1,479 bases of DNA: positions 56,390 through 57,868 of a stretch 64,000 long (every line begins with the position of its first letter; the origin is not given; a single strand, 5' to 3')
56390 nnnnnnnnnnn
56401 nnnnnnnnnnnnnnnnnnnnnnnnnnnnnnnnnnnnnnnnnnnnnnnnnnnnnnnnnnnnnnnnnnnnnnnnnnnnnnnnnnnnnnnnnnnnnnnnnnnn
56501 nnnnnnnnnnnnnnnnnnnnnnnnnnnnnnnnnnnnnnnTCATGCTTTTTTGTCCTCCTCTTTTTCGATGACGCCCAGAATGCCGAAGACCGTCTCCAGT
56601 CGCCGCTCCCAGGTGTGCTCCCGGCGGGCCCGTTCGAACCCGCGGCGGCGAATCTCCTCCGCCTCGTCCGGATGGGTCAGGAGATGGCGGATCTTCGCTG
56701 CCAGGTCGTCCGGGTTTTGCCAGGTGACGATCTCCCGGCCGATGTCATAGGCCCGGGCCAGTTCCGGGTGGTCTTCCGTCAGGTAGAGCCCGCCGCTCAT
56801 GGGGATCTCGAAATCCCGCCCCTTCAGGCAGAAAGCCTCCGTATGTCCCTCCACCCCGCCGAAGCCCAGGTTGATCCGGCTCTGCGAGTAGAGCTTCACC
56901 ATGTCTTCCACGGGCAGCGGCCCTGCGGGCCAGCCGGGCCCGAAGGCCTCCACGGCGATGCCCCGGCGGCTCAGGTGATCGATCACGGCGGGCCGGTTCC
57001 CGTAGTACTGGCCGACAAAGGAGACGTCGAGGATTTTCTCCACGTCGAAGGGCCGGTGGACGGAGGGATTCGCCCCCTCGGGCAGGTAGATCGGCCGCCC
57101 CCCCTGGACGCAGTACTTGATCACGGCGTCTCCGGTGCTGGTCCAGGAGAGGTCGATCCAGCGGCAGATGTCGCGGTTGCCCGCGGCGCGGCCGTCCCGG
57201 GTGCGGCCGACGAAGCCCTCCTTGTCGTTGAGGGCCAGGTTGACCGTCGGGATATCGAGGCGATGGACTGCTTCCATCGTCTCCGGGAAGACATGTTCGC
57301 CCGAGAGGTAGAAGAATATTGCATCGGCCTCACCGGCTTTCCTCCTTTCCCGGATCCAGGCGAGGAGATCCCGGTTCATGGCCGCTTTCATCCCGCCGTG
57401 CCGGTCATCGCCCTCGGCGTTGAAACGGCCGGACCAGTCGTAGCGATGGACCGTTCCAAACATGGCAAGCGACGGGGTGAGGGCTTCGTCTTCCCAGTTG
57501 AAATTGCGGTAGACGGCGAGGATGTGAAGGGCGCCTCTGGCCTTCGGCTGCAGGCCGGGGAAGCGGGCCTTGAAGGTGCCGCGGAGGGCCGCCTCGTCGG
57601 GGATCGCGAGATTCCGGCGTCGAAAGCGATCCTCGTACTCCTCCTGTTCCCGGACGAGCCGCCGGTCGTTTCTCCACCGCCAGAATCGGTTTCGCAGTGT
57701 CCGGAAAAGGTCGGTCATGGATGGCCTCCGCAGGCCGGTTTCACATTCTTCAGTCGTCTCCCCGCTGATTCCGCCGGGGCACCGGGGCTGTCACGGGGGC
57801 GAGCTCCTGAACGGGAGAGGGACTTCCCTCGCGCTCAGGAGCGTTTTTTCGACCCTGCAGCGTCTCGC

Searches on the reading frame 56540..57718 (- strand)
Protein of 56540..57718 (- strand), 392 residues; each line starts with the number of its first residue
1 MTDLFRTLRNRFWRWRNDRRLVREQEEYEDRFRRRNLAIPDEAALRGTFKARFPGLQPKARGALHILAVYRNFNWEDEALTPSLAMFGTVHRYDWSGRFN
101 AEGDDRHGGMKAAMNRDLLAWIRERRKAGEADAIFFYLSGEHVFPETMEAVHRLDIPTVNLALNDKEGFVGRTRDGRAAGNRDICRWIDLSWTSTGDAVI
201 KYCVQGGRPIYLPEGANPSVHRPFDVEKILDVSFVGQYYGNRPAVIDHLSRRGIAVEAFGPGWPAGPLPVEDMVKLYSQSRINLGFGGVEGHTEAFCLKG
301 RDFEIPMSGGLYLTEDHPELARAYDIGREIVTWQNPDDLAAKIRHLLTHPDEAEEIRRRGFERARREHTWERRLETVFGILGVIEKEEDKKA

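Call 49: search_protein_families(library=pfam, proteins=[window:56540-57718:-], max_evalue=0.00001)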
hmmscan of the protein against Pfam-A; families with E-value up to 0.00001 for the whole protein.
window:56540-57718:- (392 aa): 1 family
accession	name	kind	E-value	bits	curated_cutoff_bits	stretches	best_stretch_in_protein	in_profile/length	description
PF13524.12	Glyco_trans_1_2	-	1.6e-27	96.7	25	1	245-377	5-142/144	Glycosyl transferase-like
